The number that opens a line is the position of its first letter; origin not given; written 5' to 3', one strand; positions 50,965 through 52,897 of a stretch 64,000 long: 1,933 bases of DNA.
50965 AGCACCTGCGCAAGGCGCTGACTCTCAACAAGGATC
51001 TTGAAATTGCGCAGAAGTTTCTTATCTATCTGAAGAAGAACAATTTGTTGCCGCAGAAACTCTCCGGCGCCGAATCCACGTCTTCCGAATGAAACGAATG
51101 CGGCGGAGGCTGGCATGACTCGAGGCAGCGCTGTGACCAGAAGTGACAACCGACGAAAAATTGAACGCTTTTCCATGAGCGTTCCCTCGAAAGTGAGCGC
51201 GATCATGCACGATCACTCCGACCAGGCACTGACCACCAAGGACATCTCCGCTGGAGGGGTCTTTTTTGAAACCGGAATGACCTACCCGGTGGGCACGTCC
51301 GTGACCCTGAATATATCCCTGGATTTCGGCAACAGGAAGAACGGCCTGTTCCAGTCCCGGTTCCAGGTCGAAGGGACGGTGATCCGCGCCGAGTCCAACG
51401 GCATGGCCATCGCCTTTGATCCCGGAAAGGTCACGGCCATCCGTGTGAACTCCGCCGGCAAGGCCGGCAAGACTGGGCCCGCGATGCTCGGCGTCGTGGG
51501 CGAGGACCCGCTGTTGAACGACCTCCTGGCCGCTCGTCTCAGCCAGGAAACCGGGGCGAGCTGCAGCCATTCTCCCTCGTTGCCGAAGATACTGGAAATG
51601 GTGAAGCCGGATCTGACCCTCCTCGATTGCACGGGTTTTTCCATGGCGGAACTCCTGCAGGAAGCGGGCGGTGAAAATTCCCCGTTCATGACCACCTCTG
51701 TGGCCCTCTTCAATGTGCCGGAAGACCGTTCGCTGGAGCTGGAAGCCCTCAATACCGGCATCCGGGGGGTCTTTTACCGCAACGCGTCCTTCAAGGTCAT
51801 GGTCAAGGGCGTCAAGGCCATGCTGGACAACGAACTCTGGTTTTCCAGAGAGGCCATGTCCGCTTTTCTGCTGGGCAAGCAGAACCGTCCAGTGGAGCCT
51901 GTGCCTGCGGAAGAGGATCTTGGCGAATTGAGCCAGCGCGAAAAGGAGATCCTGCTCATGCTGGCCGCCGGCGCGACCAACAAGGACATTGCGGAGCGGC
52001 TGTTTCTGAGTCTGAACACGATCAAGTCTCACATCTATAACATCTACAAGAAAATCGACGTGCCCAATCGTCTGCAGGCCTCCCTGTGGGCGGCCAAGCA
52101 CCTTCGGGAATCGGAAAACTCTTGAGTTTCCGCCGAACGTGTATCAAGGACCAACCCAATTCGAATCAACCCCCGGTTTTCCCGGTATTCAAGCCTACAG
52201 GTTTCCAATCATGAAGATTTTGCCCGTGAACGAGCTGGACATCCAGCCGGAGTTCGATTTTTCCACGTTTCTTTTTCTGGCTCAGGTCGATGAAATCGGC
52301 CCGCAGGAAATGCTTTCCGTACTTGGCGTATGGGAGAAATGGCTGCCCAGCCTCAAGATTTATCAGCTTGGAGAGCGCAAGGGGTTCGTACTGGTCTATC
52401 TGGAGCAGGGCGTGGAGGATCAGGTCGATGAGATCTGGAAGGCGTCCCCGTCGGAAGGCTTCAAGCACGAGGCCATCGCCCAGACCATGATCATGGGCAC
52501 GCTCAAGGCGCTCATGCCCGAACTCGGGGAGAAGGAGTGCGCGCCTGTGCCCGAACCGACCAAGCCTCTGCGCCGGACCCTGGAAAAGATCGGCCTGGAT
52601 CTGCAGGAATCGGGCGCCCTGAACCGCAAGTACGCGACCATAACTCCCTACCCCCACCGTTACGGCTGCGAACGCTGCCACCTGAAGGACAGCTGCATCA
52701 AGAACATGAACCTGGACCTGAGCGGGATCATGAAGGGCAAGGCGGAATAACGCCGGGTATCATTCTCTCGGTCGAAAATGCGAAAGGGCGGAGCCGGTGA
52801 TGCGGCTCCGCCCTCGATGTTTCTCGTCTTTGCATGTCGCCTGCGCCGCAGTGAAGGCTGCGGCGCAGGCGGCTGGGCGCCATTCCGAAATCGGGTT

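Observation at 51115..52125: PilZ-VpsT/CsgD fusion: transcription factor with two distinct c-di-GMP-binding motifs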

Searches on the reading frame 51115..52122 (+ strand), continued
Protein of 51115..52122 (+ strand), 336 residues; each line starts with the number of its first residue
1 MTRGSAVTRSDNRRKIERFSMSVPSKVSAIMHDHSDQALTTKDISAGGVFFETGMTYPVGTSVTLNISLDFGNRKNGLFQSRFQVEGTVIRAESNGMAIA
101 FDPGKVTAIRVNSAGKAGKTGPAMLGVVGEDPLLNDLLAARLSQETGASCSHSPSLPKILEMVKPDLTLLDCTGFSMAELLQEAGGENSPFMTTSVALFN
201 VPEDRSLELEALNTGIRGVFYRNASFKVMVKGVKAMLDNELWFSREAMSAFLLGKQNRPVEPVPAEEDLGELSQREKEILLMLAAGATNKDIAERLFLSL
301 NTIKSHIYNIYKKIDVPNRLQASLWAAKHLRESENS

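Call 62: find_encoding_contigs(protein=P0092, flank=3000, max_places=2)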
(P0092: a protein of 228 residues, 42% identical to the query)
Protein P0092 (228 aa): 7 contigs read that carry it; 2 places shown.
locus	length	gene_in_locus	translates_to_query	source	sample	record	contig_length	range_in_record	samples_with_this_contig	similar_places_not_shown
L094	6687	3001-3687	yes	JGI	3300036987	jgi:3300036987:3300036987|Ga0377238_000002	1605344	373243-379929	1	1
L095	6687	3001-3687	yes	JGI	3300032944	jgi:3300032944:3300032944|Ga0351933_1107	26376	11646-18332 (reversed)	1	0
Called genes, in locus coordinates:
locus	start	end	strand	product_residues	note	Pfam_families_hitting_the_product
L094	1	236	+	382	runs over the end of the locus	-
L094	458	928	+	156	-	PF02085:Cytochrom_CIII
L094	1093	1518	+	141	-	PF01242:PTPS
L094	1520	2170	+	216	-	PF04055:Radical_SAM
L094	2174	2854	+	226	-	PF02568:ThiI (faint), PF06508:QueC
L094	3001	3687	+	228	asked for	PF21155:VpsT-like_REC (weak), PF00196:GerE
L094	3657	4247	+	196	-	PF00293:NUDIX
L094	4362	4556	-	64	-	-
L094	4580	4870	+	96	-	PF00166:Cpn10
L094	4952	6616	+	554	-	PF00118:Cpn60_TCP1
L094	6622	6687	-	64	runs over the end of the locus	-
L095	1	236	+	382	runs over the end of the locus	-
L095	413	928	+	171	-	PF02085:Cytochrom_CIII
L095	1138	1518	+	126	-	PF01242:PTPS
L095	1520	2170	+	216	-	PF04055:Radical_SAM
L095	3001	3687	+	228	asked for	PF21155:VpsT-like_REC (weak), PF00196:GerE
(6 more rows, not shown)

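Call 63: find_encoding_contigs(protein=P0067, flank=3000, max_places=2)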
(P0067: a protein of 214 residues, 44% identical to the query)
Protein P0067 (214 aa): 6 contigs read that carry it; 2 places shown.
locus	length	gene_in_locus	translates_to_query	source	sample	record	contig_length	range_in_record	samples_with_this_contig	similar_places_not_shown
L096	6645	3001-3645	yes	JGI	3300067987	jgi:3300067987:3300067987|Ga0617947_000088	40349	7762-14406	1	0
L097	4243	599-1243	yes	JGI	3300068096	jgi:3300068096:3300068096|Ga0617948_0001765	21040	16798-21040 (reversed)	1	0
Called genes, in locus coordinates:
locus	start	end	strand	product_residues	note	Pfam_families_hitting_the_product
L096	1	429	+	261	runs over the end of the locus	PF10418:DHODB_Fe-S_bind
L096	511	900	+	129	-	PF13366:PDDEXK_3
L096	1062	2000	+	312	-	PF01180:DHO_dh, PF00977:His_biosynth (faint), PF01207:Dus (faint), PF03060:NMO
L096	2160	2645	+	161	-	PF01909:NTP_transf_2, PF18765:Polbeta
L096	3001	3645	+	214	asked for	PF00196:GerE, PF08281:Sigma70_r4_2 (weak)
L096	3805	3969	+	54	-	-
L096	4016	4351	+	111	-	PF07238:PilZ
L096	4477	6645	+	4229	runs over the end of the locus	PF25778:DUF7948, PF06739:SBBP, PF13229:Beta_helix, PF05048:NosD, PF05048:NosD, PF13229:Beta_helix, PF05048:NosD, PF13229:Beta_helix, +2 more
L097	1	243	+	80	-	PF18765:Polbeta (weak)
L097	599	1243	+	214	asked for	PF00196:GerE, PF08281:Sigma70_r4_2 (weak)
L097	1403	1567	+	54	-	-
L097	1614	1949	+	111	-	PF07238:PilZ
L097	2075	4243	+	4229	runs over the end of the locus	PF25778:DUF7948, PF06739:SBBP, PF13229:Beta_helix, PF05048:NosD, PF05048:NosD, PF13229:Beta_helix, PF05048:NosD, PF13229:Beta_helix, +2 more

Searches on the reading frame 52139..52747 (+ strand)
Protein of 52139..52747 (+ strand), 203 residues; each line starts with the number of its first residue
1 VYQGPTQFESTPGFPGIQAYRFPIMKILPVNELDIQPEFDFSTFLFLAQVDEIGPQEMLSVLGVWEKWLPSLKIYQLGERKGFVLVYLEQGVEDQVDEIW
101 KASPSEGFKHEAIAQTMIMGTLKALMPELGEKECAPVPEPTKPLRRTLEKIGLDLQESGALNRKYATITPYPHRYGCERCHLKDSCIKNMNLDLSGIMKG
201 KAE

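Call 3: search_protein_families(library=pfam, proteins=[window:52139-52747:+], max_evalue=1)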
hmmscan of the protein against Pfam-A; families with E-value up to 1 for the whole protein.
window:52139-52747:+ (203 aa): 0 families

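Call 4: search_protein_families(library=ncbifam, proteins=[window:52139-52747:+], max_evalue=1)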
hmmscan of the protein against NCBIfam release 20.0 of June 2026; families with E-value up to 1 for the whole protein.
window:52139-52747:+ (203 aa): 0 families

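Call 84: find_homologous_proteins(query=window:52211-52747:+)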
Query window:52211-52747:+ (179 aa): 49 proteins with E <= 0.001 among 109 candidates.
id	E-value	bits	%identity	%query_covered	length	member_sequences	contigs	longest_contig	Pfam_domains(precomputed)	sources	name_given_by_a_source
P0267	9.6e-117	405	100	100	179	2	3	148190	-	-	-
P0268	9.3e-116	402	99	100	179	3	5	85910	-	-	-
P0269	2.4e-115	401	98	100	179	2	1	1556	-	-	-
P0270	2.9e-106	371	91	100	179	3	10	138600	-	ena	-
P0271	9.7e-106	369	90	99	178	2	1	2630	-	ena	-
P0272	1.0e-105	369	89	100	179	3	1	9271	-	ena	-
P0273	3.1e-105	368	90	100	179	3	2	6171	-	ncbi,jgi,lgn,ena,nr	ncbi:MAG TPA: hypothetical protein DGF30_04805 [Desulfomicrobium sp.]|nr:hypothetical protein [Desul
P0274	1.2e-104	366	90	100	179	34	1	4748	-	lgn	-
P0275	2.5e-104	365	89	100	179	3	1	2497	-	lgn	-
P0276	2.9e-104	365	88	100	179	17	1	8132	-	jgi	jgi:hypothetical protein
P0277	1.0e-103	363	87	100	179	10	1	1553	-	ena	-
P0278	5.0e-102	357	87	99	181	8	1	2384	-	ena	-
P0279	8.3e-101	353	87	99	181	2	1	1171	-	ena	-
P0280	4.2e-99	348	85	97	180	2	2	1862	-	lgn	-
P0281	1.0e-98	346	85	98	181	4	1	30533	-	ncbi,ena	-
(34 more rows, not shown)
